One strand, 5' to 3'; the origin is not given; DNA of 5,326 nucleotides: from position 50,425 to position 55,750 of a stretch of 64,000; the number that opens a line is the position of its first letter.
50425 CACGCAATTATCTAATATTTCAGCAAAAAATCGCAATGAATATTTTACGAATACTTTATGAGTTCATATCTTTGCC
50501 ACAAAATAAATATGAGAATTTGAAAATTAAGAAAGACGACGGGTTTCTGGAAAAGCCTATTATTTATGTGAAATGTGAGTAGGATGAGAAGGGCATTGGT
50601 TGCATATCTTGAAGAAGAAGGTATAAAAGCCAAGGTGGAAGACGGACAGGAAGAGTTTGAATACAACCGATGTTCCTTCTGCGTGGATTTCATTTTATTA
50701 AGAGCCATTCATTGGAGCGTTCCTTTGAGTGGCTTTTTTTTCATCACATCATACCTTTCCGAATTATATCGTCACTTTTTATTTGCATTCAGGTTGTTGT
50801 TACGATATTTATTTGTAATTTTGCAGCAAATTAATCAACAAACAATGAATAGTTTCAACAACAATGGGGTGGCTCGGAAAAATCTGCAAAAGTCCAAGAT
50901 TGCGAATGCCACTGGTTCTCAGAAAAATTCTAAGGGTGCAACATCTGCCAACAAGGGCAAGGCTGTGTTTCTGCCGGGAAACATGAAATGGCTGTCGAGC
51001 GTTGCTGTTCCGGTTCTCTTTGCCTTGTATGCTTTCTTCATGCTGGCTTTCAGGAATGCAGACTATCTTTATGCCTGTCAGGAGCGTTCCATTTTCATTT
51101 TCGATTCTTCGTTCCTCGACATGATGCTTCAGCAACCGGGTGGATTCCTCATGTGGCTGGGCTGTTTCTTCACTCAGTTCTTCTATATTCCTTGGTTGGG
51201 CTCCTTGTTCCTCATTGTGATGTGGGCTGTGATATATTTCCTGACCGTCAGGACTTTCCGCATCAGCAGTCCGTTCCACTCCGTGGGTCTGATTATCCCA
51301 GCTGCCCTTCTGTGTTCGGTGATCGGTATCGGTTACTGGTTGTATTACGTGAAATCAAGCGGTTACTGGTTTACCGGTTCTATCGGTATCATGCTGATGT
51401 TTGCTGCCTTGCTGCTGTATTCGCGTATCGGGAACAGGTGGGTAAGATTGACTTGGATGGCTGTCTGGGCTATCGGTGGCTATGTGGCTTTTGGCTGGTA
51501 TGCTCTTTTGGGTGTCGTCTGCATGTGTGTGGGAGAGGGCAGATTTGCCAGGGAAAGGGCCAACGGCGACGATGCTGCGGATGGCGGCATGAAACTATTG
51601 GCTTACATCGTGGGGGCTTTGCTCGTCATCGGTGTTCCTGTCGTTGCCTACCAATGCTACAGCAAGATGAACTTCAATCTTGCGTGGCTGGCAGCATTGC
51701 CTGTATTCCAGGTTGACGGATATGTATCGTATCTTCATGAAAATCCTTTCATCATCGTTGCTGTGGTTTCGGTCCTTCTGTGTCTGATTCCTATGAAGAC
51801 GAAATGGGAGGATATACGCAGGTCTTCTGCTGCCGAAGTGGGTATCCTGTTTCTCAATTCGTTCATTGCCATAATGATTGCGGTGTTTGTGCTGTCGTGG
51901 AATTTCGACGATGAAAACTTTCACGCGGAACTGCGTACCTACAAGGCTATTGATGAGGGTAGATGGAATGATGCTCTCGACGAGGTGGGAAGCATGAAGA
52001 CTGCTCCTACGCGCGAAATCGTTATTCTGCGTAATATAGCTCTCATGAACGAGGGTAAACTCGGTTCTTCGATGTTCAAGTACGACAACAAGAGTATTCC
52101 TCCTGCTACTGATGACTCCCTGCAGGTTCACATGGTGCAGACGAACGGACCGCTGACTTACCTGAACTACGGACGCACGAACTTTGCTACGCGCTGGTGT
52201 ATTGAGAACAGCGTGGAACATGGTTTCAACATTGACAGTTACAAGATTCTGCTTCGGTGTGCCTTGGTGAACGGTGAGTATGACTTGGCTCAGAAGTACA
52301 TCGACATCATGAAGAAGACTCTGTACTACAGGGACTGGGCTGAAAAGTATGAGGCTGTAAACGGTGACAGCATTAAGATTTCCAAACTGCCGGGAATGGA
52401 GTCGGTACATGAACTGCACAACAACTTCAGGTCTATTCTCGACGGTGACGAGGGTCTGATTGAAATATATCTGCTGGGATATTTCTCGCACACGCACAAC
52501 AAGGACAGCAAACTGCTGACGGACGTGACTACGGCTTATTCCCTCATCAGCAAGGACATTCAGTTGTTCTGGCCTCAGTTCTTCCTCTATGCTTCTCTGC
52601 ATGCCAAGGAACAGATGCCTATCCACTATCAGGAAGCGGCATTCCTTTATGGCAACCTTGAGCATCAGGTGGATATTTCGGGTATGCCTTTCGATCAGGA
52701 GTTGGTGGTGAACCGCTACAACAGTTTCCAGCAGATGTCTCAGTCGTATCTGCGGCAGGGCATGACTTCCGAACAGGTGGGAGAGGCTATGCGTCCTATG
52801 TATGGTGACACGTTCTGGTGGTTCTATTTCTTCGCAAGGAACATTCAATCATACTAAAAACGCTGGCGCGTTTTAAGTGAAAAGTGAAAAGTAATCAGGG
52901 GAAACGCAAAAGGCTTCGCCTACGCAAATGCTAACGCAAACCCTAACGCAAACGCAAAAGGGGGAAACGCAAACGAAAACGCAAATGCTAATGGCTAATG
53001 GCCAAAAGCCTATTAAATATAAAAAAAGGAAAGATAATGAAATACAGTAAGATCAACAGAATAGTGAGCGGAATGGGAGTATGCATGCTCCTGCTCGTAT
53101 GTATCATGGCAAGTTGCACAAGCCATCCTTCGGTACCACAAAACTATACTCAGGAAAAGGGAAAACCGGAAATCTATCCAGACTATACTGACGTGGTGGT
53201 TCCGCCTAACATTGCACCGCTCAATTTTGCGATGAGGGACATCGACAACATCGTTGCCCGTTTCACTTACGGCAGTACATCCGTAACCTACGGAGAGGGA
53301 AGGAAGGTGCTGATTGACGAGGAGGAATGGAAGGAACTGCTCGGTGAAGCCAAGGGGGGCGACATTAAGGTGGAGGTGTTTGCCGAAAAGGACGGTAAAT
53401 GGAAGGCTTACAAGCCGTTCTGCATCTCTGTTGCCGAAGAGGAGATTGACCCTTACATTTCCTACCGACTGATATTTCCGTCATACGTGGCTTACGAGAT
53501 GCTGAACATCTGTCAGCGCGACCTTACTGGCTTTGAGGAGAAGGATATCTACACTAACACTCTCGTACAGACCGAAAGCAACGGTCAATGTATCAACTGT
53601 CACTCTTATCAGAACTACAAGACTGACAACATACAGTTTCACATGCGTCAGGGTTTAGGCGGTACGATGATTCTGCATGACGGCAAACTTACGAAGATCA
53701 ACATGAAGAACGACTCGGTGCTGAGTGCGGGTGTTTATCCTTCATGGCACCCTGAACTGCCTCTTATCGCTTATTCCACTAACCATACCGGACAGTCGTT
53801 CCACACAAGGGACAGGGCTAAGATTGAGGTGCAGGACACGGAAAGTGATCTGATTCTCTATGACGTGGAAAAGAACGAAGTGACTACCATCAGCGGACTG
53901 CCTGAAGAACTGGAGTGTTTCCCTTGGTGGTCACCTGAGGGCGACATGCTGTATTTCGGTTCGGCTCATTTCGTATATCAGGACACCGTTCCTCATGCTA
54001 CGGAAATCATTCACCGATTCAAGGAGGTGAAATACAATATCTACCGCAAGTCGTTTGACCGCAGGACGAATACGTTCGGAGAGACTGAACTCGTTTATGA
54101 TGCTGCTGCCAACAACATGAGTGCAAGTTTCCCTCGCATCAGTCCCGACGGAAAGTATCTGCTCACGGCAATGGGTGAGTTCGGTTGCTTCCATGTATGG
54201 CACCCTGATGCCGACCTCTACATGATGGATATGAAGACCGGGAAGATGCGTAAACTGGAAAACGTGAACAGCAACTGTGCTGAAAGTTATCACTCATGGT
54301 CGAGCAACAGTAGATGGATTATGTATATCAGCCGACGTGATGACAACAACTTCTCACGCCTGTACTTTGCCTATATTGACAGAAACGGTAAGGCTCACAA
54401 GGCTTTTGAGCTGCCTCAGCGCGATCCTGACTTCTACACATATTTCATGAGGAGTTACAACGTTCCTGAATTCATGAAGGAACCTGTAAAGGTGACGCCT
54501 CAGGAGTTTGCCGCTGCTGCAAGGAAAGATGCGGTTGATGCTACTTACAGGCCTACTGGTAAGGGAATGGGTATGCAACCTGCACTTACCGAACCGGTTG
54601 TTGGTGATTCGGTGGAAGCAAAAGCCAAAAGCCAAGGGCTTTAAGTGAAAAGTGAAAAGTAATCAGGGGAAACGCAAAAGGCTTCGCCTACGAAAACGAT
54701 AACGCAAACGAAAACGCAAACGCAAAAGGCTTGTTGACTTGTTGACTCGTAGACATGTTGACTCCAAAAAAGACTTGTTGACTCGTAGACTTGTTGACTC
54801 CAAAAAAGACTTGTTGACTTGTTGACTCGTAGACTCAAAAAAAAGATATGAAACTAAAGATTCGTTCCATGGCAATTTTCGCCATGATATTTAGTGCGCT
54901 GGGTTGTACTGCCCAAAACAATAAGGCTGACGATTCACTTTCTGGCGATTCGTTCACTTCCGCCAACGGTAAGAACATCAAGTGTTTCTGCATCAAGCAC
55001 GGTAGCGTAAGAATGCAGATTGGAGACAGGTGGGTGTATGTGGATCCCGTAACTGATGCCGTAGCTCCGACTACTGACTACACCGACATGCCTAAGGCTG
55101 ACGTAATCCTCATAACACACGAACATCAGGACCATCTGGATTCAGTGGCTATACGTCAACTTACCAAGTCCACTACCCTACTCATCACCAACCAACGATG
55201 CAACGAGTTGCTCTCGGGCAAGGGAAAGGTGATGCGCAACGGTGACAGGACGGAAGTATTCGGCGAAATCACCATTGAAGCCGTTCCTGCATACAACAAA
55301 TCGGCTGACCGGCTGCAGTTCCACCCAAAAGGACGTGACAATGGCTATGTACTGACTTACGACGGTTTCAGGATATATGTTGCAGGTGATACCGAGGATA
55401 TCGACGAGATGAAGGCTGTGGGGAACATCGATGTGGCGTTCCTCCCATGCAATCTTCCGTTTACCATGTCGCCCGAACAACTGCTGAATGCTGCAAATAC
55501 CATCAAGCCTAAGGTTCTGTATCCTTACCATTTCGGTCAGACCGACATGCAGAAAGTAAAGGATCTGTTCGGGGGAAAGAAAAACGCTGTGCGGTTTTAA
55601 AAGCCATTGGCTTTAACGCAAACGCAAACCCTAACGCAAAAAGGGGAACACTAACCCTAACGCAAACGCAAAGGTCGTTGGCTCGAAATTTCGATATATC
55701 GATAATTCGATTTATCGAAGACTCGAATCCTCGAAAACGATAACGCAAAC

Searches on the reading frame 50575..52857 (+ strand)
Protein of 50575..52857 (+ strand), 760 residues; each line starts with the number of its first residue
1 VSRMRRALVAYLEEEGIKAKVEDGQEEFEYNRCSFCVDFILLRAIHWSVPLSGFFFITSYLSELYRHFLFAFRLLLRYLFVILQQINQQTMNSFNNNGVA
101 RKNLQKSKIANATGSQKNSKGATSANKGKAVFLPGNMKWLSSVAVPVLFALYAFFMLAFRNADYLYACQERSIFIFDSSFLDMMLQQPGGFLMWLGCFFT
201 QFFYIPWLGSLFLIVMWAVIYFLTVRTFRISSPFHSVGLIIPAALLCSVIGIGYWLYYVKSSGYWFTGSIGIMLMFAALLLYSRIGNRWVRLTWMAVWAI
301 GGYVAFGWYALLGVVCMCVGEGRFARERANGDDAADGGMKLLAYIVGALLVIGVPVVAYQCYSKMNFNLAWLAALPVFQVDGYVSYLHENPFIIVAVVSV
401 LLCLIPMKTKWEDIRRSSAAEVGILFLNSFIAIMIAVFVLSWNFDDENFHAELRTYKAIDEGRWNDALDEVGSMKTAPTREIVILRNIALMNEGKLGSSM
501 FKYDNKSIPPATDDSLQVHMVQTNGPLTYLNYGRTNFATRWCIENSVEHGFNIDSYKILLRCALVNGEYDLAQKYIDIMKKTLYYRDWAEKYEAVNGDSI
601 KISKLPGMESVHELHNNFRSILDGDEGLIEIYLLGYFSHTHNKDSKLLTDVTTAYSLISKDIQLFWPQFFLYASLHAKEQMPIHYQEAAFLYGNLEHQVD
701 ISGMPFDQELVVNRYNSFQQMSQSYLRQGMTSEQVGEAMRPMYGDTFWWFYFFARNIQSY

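Call 8: search_protein_families(library=pfam, proteins=[window:50575-52857:+], max_evalue=0.001)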
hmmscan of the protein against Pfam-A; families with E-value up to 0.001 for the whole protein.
window:50575-52857:+ (760 aa): 1 family
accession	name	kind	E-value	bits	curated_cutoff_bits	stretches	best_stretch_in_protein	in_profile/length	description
PF19529.4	DUF6057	-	1.6e-91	308.4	29.8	1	144-754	8-569/569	Family of unknown function (DUF6057)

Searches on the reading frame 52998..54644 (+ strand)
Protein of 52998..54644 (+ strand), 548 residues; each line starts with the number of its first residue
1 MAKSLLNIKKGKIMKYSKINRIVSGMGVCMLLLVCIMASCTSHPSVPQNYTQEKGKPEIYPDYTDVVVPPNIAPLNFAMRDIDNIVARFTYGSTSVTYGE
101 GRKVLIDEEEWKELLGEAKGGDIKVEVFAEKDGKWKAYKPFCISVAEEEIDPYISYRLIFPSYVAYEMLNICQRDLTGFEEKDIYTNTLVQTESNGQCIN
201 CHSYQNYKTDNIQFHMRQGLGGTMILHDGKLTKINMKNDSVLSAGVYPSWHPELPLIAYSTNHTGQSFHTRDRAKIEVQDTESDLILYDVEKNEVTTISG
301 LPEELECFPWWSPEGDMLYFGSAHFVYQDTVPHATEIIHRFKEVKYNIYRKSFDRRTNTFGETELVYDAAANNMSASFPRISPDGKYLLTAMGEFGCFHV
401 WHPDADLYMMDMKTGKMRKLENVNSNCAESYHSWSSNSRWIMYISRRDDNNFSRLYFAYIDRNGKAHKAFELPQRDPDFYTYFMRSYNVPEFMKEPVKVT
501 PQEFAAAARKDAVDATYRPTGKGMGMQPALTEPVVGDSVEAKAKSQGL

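Call 8: search_protein_families(library=pfam, proteins=[window:52998-54644:+], max_evalue=0.001)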
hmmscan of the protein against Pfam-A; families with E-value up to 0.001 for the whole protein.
window:52998-54644:+ (548 aa): 2 families
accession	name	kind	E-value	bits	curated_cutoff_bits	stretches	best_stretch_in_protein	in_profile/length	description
PF07676.18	PD40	-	5.7e-06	26.6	20.9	0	429-456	11-37/38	WD40-like Beta Propeller Repeat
PF00930.27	DPPIV_N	-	0.00015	21.1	22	0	280-327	20-66/354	Dipeptidyl peptidase IV (DPP IV) N-terminal region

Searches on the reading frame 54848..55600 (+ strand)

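Call 8: search_protein_families(library=pfam, proteins=[window:54848-55600:+], max_evalue=0.001)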
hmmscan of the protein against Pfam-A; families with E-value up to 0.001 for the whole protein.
window:54848-55600:+ (250 aa): 2 families
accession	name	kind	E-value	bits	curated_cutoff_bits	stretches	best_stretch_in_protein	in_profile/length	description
PF12706.13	Lactamase_B_2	-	2e-23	83.5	27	1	61-229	1-200/200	Beta-lactamase superfamily domain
PF13483.12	Lactamase_B_3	-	7.1e-22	78.5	24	1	50-228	6-160/160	Beta-lactamase superfamily domain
